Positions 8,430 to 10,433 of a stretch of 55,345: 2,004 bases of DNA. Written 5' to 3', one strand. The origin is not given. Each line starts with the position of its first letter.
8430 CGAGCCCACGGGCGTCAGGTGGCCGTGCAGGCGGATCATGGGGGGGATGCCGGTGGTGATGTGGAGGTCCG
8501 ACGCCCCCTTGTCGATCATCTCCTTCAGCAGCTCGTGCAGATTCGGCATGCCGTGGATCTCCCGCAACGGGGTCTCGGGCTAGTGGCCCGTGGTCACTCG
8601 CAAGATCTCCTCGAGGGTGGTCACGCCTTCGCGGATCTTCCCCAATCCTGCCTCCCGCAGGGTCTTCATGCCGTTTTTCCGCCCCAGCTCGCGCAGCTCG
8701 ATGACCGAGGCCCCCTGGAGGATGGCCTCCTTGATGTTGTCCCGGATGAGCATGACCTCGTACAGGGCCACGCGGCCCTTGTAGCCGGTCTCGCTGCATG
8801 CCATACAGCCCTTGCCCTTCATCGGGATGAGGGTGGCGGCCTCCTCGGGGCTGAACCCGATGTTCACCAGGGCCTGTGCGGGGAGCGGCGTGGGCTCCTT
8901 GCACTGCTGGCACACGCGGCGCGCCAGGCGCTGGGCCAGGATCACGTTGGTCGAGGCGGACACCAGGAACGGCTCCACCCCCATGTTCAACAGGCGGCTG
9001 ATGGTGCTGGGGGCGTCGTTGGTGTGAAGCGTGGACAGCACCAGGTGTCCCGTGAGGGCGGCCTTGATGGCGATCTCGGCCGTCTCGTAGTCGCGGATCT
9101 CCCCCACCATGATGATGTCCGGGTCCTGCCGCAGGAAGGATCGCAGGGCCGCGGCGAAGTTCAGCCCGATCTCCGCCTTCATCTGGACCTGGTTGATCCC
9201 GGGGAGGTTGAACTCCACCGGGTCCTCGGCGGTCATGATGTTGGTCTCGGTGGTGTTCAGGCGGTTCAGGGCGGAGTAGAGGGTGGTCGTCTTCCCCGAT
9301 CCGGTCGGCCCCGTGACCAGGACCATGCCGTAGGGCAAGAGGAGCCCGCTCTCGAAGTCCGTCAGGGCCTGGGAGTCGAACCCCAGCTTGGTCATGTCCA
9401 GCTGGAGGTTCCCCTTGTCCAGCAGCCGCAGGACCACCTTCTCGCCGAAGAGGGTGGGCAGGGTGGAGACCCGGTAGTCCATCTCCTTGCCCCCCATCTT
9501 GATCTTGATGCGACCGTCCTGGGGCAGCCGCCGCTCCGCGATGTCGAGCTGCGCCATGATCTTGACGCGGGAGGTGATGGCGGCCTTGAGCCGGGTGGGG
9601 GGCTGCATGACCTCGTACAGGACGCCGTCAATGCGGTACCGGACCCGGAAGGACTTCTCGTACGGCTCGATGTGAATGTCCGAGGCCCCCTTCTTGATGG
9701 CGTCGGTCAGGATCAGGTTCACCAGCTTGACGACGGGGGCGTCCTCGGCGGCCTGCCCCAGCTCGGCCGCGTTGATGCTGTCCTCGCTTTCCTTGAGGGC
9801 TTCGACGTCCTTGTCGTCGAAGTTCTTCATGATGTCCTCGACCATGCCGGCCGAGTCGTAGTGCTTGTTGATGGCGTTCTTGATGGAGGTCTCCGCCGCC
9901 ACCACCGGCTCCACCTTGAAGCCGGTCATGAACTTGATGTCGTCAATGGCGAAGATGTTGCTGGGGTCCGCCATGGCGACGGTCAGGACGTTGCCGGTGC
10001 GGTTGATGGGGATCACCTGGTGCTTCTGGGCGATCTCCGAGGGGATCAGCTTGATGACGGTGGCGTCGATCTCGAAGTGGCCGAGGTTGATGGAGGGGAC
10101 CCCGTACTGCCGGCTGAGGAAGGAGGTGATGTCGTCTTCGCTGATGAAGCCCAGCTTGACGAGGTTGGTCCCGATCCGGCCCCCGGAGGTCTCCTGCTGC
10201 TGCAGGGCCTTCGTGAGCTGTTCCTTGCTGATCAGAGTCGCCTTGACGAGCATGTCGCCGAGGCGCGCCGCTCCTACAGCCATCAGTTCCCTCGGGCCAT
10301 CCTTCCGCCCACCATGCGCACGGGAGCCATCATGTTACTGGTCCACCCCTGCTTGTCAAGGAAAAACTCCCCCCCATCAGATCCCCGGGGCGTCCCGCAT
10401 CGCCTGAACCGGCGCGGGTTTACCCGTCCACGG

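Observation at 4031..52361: Window-wide population of intercistronic 'periodic-arm palindromes': inverted arms built from degenerate 7-, 8- or ~10-nt tandem units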

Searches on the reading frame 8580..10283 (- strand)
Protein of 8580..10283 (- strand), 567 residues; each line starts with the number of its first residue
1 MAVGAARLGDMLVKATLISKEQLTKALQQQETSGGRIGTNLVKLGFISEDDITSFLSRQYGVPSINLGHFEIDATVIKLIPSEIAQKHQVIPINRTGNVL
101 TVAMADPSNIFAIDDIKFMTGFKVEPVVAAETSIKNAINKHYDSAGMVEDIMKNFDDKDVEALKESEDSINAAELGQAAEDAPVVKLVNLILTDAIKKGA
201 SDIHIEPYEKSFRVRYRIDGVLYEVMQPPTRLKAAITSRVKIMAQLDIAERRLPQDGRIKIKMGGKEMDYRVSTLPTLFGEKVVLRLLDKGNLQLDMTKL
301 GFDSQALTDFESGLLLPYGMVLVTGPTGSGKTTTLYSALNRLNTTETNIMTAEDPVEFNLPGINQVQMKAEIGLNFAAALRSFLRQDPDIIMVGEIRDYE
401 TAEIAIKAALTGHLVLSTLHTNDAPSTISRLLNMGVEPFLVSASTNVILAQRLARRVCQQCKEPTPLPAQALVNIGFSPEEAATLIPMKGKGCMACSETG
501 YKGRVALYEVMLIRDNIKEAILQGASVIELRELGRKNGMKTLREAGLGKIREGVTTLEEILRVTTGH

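Call 45: search_protein_families(library=pfam, proteins=[window:8580-10283:-])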
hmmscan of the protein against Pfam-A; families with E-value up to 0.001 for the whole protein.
window:8580-10283:- (567 aa): 2 families
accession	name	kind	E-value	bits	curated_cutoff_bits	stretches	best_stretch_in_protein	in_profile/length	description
PF00437.27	T2SSE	-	2.9e-146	487.3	24.9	1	178-562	2-370/370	Type II/IV secretion system protein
PF05157.20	MshEN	-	2.6e-27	95.1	23.1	1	60-146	1-88/90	MshEN domain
